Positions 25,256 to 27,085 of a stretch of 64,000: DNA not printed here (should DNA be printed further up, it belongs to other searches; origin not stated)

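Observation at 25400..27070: GT-C paralog enclosed by inverted copies of a GC-rich 26-nt element and followed by a 100-nt GC-rich multi-stem hairpin; the element family also marks the first paralog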

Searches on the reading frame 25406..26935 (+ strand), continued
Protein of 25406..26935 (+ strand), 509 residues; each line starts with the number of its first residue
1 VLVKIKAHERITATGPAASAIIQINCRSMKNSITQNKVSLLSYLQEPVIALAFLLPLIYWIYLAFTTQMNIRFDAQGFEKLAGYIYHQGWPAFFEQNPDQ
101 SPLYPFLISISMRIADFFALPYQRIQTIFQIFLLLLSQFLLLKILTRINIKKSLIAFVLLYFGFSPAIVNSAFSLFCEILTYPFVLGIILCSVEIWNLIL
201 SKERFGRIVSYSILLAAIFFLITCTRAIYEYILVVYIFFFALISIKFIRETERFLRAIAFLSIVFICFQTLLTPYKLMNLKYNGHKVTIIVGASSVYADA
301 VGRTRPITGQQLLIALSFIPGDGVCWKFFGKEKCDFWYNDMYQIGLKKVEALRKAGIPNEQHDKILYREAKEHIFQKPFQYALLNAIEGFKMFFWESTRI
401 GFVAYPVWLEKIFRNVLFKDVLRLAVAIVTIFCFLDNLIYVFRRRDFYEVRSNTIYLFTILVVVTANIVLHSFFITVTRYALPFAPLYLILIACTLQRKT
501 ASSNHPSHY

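Call 59: fold_search(model_id=the predicted structure, library=pdb)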
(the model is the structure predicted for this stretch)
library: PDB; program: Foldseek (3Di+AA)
matches with E <= 10: 218; with E <= 0.001: 1
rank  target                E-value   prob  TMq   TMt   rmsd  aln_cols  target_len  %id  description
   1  8b6l_I                5.3e-04  1.00  0.44  0.33  15.9       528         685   11  Subtomogram average of the human Sec61-TRAP-OSTA-translocon (released 2022-12-07)
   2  9n9j_I                1.7e-03  1.00  0.46  0.33  15.1       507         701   12  Structure of a GRP94 folding intermediate engaged with a CCDC134- and FKBP11-bound secretory translocon (released 2025-11-19)
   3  6s7o_A                4.7e-03  1.00  0.43  0.33  15.3       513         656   13  Cryo-EM structure of human oligosaccharyltransferase complex OST-A (released 2019-12-18)
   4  7e9s_A                6.8e-03  1.00  0.37  0.22  16.8       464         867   12  Archaeal oligosaccharyltransferase AglB from Archaeoglobus fulgidus in complex with an inhibitory peptide and a dolich (released 2021-09-08)
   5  5gmy_A                1.2e-02  1.00  0.41  0.25  16.1       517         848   12  Crystal structure of the Archaeoglobus fulgidus oligosaccharyltransferase (O29867_ARCFU) tethered with an acceptor pep (released 2017-02-01)
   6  8agb_A                1.3e-02  1.00  0.35  0.27  21.2       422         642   10  Structure of yeast oligosaccharylransferase complex with lipid-linked oligosaccharide bound (released 2022-12-07)
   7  6ezn_F                1.6e-02  1.00  0.35  0.27  18.7       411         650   12  Cryo-EM structure of the yeast oligosaccharyltransferase (OST) complex (released 2018-01-17)
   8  6p25_B                4.0e-02  1.00  0.38  0.27   4.4       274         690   13  Structure of S. cerevisiae protein O-mannosyltransferase Pmt1-Pmt2 complex bound to the sugar donor and a peptide acce (released 2019-07-10)
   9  8age_A                4.7e-02  1.00  0.40  0.31  13.2       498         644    9  Structure of yeast oligosaccharylransferase complex with acceptor peptide bound (released 2022-12-07)
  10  3wak                  5.1e-02  0.99  0.44  0.26  15.0       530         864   13  Crystal structure of the Archaeoglobus fulgidus oligosaccharyltransferase (O29867_ARCFU) in the apo form (released 2013-10-30)
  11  9wno_A                5.6e-02  0.99  0.39  0.45  16.1       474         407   12  Cryo-EM structure of Candida glabrata GPI mannosyltransferase I bound to Dol-P-Man (released 2025-12-03)
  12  5f15                  5.8e-02  0.92  0.32  0.29  17.6       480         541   10  Crystal Structure of ArnT from Cupriavidus metallidurans bound to Undecaprenyl phosphate (released 2016-02-17)
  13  9i5k_A                6.9e-02  0.99  0.41  0.40  16.6       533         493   11  Structure of the Chaetomium thermophilum Pmt4 homodimer (C2 symmetry) (released 2025-12-24)
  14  9i5l_A                1.0e-01  1.00  0.33  0.24   5.9       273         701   14  Structure of the Chaetomium thermophilum Pmt4 homodimer (C1 symmetry) (released 2025-12-24)
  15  7oci_F                1.0e-01  1.00  0.45  0.35  13.7       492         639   10  Cryo-EM structure of yeast Ost6p containing oligosaccharyltransferase complex (released 2022-02-16)
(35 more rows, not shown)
